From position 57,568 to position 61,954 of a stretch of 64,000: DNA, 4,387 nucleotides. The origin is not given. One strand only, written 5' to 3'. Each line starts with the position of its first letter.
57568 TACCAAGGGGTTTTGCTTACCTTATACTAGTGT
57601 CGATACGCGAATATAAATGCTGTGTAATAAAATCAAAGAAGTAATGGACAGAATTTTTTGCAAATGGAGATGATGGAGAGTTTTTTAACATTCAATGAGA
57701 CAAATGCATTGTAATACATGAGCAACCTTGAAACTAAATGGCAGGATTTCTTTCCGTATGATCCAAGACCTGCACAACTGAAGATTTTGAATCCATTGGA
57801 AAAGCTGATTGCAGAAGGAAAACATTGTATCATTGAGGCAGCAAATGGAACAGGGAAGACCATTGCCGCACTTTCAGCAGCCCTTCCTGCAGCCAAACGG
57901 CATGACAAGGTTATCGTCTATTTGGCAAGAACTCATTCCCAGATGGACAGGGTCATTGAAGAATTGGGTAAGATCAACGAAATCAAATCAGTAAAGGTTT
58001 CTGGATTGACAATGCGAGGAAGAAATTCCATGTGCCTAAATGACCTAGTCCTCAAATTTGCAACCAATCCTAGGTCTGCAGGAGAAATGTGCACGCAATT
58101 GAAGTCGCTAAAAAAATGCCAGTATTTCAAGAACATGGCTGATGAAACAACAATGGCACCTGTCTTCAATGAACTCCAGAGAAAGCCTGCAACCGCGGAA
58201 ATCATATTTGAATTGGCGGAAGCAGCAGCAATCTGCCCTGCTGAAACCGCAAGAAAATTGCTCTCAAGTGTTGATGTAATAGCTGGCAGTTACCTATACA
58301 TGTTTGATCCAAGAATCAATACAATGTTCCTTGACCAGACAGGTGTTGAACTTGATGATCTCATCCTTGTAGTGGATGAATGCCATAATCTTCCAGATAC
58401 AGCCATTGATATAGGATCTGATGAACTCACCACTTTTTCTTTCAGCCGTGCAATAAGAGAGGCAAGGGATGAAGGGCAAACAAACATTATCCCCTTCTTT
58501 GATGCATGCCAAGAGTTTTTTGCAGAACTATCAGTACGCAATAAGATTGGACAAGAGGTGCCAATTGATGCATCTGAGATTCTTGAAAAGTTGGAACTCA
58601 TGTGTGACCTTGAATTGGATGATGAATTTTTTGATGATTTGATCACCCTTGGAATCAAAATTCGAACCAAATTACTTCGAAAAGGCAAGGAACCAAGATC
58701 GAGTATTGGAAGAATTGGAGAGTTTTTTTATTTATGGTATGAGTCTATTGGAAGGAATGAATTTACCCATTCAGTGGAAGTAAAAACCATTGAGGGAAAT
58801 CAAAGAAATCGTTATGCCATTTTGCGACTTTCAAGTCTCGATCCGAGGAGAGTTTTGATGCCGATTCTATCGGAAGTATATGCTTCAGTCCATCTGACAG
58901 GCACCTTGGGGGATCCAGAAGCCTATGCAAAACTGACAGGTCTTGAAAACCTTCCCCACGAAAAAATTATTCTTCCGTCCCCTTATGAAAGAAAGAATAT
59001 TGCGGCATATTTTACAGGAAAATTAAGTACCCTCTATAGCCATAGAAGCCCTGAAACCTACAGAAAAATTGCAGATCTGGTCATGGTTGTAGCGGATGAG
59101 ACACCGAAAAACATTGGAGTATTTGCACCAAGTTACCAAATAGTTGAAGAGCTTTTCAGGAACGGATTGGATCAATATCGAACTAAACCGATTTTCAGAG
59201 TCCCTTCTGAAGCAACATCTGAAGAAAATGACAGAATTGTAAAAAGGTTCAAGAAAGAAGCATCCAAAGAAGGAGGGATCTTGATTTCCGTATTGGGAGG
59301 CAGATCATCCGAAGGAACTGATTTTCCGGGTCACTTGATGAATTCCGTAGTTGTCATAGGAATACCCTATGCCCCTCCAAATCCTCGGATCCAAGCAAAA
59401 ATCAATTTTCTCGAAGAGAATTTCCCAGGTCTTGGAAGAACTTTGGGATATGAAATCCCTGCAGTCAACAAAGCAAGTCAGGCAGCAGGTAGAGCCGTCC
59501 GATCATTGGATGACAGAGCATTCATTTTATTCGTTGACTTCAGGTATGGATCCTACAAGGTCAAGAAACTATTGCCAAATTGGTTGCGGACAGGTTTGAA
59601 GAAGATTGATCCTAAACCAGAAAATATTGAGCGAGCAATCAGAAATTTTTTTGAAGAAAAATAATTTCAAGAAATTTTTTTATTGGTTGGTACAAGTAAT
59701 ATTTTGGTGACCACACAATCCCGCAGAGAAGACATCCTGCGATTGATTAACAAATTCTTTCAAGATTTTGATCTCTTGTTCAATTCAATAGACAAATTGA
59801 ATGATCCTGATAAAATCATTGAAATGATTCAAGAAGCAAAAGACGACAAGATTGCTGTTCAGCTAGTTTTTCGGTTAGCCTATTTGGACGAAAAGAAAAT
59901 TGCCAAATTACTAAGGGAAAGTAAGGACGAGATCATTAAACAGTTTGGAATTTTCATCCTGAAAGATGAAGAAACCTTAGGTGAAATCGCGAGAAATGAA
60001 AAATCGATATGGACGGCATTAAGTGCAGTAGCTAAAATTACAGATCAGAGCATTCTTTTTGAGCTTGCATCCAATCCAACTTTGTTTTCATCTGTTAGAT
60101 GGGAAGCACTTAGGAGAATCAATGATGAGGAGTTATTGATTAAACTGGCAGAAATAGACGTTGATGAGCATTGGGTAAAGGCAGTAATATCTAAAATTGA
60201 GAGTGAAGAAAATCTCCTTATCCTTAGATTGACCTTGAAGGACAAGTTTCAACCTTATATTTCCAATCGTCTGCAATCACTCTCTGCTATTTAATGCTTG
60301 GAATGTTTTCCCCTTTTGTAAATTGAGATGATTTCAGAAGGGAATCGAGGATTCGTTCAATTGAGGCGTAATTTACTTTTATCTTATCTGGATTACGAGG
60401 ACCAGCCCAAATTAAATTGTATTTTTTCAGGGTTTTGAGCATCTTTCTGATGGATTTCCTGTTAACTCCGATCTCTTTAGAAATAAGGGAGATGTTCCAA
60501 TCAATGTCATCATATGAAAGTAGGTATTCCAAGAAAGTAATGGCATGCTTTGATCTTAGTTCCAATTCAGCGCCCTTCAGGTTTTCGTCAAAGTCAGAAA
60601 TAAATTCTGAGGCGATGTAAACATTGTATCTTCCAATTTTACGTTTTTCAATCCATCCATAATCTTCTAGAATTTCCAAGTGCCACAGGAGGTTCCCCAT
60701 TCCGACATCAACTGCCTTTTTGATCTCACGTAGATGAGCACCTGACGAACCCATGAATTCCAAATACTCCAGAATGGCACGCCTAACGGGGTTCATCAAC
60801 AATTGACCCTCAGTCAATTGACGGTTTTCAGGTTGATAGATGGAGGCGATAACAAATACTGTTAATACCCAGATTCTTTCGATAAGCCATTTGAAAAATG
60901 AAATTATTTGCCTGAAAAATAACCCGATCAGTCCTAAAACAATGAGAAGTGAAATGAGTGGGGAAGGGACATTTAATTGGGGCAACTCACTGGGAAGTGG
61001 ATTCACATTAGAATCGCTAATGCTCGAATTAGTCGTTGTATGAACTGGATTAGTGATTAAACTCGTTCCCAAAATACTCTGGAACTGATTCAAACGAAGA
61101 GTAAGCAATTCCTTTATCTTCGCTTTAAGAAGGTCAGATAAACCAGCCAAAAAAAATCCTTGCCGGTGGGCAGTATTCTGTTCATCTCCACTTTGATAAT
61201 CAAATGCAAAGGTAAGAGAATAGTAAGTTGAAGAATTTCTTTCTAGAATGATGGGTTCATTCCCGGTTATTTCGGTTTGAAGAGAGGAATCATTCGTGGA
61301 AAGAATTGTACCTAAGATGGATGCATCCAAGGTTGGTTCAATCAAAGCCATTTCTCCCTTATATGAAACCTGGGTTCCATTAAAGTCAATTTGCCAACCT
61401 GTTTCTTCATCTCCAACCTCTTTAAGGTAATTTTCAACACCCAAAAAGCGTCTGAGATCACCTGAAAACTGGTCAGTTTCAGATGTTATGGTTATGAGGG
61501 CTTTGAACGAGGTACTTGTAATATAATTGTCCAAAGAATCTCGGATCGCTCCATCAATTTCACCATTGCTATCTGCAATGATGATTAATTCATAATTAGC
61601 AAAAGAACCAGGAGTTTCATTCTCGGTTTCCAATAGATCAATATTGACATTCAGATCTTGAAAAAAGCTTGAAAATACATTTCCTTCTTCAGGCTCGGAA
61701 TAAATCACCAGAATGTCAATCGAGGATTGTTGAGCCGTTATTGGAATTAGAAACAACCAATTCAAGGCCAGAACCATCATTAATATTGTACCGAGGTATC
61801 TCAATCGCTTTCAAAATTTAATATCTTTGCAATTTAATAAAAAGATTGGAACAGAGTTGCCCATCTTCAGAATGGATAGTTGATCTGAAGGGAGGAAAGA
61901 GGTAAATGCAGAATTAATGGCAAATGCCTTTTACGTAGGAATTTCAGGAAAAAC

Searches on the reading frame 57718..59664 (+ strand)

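Call 40: search_protein_families(library=pfam, proteins=[window:57718-59664:+], max_evalue=0.00001)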
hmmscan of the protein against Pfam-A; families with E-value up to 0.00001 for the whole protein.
window:57718-59664:+ (648 aa): 5 families
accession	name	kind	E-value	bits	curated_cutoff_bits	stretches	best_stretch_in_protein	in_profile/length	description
PF13307.12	Helicase_C_2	-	3.9e-36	125.1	25.3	1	458-625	4-169/170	Helicase C-terminal domain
PF06733.21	DEAD_2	-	2.3e-29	102.7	21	1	68-239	1-169/172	DEAD_2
PF06777.17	HBB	-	3.1e-13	50.2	30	1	274-440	33-188/190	Helical and beta-bridge domain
PF00270.35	DEAD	-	1.2e-09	38.6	26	1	18-99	2-80/167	DEAD/DEAH box helicase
PF04851.21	ResIII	-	2e-07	31.5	22.5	1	15-117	3-96/164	Type III restriction enzyme, res subunit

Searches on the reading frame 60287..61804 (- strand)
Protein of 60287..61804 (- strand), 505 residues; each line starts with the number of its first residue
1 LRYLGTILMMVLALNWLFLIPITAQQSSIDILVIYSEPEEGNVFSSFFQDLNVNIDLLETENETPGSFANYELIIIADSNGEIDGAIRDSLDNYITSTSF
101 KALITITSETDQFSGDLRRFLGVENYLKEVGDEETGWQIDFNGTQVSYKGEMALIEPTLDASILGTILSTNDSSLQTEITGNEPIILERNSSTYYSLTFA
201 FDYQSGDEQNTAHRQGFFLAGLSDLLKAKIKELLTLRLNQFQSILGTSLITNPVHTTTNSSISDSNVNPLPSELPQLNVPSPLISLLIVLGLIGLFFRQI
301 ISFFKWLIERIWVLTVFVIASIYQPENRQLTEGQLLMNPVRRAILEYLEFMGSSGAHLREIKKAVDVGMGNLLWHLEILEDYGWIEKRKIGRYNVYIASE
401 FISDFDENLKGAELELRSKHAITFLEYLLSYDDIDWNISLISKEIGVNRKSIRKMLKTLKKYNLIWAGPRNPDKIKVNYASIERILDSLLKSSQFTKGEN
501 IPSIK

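Call 40: search_protein_families(library=pfam, proteins=[window:60287-61804:-], max_evalue=0.00001)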
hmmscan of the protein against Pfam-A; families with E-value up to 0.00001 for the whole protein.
window:60287-61804:- (505 aa): 1 family
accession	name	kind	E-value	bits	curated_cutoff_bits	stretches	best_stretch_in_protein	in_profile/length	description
PF12840.13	HTH_20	-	3e-06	27.6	27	1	336-383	1-46/51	Helix-turn-helix domain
